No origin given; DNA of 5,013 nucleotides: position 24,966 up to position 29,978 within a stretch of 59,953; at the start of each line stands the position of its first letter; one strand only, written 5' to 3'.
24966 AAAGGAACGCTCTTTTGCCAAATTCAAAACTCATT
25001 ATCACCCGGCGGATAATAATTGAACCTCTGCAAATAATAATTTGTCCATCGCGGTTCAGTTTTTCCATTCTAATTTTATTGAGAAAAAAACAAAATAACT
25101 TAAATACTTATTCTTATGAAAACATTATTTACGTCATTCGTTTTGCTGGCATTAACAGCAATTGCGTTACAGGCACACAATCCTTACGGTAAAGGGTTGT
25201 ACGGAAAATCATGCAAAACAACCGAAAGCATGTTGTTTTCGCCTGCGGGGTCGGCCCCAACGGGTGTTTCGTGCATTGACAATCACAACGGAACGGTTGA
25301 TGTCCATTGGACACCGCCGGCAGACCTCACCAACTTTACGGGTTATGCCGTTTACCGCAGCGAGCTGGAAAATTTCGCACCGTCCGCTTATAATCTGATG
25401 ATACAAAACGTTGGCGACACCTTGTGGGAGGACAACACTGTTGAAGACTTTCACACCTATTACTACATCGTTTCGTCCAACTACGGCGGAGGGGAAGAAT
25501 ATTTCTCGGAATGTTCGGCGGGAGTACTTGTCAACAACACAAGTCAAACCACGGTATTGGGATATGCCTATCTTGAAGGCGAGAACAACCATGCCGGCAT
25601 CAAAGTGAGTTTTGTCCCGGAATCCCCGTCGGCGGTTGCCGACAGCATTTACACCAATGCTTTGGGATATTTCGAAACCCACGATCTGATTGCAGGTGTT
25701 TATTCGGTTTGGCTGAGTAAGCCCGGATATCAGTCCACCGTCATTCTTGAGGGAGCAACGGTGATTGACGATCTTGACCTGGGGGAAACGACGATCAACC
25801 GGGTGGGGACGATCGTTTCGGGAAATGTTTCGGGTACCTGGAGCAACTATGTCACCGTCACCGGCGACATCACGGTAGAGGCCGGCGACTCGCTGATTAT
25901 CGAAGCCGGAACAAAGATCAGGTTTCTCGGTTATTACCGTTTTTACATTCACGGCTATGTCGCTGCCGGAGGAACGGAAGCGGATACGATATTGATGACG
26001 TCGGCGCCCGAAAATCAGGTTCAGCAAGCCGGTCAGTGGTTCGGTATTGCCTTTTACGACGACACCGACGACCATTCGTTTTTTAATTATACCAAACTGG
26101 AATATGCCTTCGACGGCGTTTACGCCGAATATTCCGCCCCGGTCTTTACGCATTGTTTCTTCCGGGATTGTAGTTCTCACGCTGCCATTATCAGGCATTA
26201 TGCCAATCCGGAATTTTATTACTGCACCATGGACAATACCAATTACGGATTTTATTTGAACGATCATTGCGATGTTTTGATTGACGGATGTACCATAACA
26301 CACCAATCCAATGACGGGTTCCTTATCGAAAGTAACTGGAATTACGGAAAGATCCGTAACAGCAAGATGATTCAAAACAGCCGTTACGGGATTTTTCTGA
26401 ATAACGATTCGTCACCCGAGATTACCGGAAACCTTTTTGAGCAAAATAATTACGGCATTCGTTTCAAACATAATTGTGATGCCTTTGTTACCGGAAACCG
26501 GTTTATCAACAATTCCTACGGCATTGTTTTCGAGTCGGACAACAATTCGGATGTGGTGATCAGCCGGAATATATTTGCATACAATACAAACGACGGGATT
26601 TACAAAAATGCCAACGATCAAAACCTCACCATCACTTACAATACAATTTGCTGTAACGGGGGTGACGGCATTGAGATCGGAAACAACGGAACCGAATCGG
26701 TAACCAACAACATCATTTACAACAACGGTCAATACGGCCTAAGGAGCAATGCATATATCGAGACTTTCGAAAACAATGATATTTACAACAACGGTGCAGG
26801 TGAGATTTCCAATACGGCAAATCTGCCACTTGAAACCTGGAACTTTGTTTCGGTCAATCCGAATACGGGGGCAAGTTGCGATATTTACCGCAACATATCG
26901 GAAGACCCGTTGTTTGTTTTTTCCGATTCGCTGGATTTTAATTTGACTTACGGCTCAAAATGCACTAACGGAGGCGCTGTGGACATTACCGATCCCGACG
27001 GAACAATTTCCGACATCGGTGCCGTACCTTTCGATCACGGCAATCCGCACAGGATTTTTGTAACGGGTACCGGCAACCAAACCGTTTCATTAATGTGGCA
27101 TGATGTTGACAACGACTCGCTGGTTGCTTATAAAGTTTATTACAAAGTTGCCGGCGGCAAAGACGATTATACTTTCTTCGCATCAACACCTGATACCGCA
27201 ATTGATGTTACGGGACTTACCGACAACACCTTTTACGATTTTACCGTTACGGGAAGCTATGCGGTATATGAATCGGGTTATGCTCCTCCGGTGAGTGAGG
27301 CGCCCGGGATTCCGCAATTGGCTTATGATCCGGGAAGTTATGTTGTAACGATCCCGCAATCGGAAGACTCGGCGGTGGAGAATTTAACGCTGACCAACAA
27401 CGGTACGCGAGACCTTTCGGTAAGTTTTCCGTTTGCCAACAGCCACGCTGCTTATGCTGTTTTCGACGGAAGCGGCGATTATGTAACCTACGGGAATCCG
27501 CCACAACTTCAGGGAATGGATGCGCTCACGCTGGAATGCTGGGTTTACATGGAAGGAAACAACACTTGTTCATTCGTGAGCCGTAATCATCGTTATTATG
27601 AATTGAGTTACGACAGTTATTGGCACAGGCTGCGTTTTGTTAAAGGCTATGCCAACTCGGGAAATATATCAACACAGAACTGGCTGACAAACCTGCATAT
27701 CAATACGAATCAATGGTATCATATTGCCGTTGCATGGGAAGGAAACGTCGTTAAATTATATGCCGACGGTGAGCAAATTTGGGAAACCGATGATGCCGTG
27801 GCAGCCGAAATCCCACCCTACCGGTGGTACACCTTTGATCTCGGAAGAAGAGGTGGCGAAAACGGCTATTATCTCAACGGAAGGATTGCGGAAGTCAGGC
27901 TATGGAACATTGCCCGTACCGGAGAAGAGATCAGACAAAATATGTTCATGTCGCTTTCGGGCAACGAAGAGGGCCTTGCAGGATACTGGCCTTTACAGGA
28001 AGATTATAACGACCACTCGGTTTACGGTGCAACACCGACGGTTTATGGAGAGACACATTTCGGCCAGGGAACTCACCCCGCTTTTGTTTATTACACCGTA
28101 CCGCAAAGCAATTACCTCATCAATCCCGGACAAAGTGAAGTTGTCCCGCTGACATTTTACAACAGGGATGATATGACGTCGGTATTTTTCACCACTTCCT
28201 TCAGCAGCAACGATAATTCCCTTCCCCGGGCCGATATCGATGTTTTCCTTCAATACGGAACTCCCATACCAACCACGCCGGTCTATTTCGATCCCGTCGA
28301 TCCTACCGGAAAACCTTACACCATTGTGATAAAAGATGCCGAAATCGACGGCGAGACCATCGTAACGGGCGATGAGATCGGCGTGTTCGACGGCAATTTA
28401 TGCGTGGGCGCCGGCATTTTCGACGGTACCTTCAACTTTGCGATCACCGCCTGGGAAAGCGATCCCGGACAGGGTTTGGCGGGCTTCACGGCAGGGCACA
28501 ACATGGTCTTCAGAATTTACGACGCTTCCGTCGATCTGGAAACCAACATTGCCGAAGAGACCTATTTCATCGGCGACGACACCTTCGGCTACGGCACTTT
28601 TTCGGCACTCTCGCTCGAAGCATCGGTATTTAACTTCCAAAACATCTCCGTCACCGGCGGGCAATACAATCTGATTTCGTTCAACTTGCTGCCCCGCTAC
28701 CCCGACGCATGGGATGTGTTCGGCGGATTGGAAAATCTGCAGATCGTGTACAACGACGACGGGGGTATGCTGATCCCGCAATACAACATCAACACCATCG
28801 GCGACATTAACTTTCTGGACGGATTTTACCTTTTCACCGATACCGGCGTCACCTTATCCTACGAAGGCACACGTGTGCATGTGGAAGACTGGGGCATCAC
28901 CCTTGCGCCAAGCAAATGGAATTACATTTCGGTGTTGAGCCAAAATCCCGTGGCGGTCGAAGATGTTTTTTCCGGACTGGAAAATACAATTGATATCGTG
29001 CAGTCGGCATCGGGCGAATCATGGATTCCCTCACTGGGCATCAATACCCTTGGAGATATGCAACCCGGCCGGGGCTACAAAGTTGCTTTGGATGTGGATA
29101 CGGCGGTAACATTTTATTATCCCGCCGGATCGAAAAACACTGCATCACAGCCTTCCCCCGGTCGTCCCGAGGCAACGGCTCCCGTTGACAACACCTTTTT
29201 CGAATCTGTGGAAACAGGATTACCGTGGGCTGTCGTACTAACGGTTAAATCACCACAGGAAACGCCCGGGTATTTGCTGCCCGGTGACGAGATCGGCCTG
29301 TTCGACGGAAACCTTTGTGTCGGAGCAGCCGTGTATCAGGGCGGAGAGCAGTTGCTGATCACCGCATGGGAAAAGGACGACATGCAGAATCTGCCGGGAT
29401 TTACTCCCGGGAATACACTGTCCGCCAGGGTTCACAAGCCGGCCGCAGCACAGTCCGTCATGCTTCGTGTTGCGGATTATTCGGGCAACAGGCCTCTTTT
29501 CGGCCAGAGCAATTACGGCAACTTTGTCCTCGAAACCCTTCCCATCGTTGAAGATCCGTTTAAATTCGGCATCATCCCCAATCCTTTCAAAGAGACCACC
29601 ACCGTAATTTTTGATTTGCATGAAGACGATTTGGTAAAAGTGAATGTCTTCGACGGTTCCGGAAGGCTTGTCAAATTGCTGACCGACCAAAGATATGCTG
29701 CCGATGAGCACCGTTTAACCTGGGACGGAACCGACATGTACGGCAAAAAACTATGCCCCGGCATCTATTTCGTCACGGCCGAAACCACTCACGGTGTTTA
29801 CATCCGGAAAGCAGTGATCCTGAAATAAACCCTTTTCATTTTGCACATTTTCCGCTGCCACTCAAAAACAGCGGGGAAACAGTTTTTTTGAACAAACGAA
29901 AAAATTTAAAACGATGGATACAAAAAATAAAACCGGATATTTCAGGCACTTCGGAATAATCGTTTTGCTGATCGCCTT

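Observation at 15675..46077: Three giant T9SS cargo genes (1751, 1570 and 5387 codons) form a ~30 kb surface-protein locus around one receiver/PPDK_N gene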

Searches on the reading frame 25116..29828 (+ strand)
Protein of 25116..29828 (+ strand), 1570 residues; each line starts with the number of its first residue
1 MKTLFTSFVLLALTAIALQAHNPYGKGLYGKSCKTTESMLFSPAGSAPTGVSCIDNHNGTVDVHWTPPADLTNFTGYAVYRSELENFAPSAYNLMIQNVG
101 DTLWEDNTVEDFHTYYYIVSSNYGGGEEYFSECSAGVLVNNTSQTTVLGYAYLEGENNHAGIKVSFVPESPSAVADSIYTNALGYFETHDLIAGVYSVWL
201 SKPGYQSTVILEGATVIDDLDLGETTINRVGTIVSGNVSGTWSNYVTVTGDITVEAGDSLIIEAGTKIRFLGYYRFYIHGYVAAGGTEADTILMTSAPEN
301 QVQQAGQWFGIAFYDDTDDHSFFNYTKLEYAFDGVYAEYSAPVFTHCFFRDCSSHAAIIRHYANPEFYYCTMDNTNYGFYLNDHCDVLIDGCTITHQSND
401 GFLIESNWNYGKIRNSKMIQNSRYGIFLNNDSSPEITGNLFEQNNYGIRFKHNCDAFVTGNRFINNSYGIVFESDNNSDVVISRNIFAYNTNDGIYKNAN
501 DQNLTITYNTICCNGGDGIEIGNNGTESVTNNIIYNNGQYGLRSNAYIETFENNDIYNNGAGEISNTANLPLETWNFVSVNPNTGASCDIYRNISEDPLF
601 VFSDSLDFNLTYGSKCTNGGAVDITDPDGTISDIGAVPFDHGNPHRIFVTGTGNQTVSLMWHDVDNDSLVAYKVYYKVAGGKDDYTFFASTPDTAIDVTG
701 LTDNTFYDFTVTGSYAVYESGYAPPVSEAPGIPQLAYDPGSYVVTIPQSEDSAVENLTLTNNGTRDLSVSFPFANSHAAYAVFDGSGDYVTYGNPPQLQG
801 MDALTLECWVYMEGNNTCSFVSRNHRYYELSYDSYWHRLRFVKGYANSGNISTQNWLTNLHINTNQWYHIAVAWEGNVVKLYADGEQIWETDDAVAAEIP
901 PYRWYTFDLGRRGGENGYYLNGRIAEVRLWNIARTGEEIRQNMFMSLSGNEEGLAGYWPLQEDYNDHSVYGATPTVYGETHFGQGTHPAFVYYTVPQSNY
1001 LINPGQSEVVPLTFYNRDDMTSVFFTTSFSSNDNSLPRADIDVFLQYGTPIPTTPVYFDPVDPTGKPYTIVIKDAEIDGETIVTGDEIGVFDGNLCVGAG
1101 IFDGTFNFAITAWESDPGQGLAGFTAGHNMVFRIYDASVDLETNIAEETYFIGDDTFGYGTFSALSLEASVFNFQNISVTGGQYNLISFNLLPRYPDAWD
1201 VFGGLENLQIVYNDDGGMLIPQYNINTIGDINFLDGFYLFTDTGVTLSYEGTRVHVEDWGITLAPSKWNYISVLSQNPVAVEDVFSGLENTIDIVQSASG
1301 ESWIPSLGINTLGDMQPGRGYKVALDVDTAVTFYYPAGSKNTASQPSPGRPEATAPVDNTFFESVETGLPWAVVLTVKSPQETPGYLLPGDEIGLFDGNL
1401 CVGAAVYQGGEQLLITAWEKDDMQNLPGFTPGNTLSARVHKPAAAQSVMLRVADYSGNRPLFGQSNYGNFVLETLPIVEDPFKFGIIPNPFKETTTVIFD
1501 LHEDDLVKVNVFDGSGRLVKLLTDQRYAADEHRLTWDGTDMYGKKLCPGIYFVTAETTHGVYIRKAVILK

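Call 4: search_protein_families(library=pfam, proteins=[window:25116-29828:+], max_evalue=0.01)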
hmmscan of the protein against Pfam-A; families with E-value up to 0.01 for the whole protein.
window:25116-29828:+ (1570 aa): 7 families
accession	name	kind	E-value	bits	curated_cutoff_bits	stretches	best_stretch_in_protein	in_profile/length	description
PF13229.12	Beta_helix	-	1.8e-32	112.6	25.9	3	310-441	25-158/158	Right handed beta helix region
PF05048.19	NosD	-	2.3e-23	83.2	23.6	2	357-490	40-172/212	Periplasmic copper-binding protein (NosD)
PF13385.13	Laminin_G_3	-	3e-23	83.1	27.6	1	784-939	1-150/151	Concanavalin A-like lectin/glucanases superfamily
PF00041.27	fn3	-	3.7e-08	33.9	25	1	644-726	3-81/84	Fibronectin type III domain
PF13860.13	FlgD_ig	-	1e-07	32.3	27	1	1505-1559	23-77/79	FlgD Ig-like domain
PF18962.6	Por_Secre_tail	-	3.2e-05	24.6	27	1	1486-1568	1-75/75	Secretion system C-terminal sorting domain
PF13620.12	CarboxypepD_reg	-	0.00047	20.9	32.3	1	161-210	16-64/82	Carboxypeptidase regulatory-like domain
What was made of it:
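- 25116..29828 (+): Gene B, 1570 aa. Order: signal peptide, right-handed beta-helix (aa 310-570), fn3, LamG_3 (aa 784-939), extra GD module, cassette, CTD. Pfam in call 4.
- On Parallel beta-helix (PbH1) proteins: B gives PF13229 E = 1.8e-32 and PF05048 E = 2.3e-23 (call 4).
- Checked: B's PbH1/Beta_helix is confirmed (call 4).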

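Call 9: search_protein_families(library=ncbifam, proteins=[window:25116-29828:+], max_evalue=0.01)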
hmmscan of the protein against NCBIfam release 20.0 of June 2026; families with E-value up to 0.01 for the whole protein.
window:25116-29828:+ (1570 aa): 5 families
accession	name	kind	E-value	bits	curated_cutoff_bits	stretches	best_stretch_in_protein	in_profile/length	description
TIGR04183.1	Por_Secre_tail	domain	7.7e-07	29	23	1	1486-1568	1-71/72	T9SS type A sorting domain-containing protein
TIGR04247.1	NosD_copper_fam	subfamily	1.8e-06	26.8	300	1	366-569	87-294/377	nitrous oxide reductase family maturation protein NosD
NF005176.1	PRK06655.1-1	equivalog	2.8e-05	24.1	230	1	1499-1558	91-150/197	flagellar hook assembly protein FlgD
NF009277.0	PRK12634.1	equivalog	3.7e-05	23.9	333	1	1506-1558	123-175/221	flagellar basal body rod modification protein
NF053608.1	Lsa66_OmpA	equivalog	0.0093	14.4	700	0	1505-1552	177-223/581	fibronectin-binding adhesin Lsa66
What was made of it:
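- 25116..29828 (+): TIGR04183 at 29 bits in call 9.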

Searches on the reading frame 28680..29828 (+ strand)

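Call 10: search_protein_families(library=pfam, proteins=[window:28680-29828:+], max_evalue=1)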
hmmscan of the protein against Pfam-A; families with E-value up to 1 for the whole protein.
window:28680-29828:+ (382 aa): 3 families
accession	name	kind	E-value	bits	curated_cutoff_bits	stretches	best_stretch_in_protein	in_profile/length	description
PF13860.13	FlgD_ig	-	8.2e-09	35.8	27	1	317-371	23-77/79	FlgD Ig-like domain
PF18962.6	Por_Secre_tail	-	7.4e-06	26.6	27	1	298-380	1-75/75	Secretion system C-terminal sorting domain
PF13585.12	CHU_C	-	0.12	12.9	27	1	319-369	29-72/86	CHU_C Type IX secretion signal domain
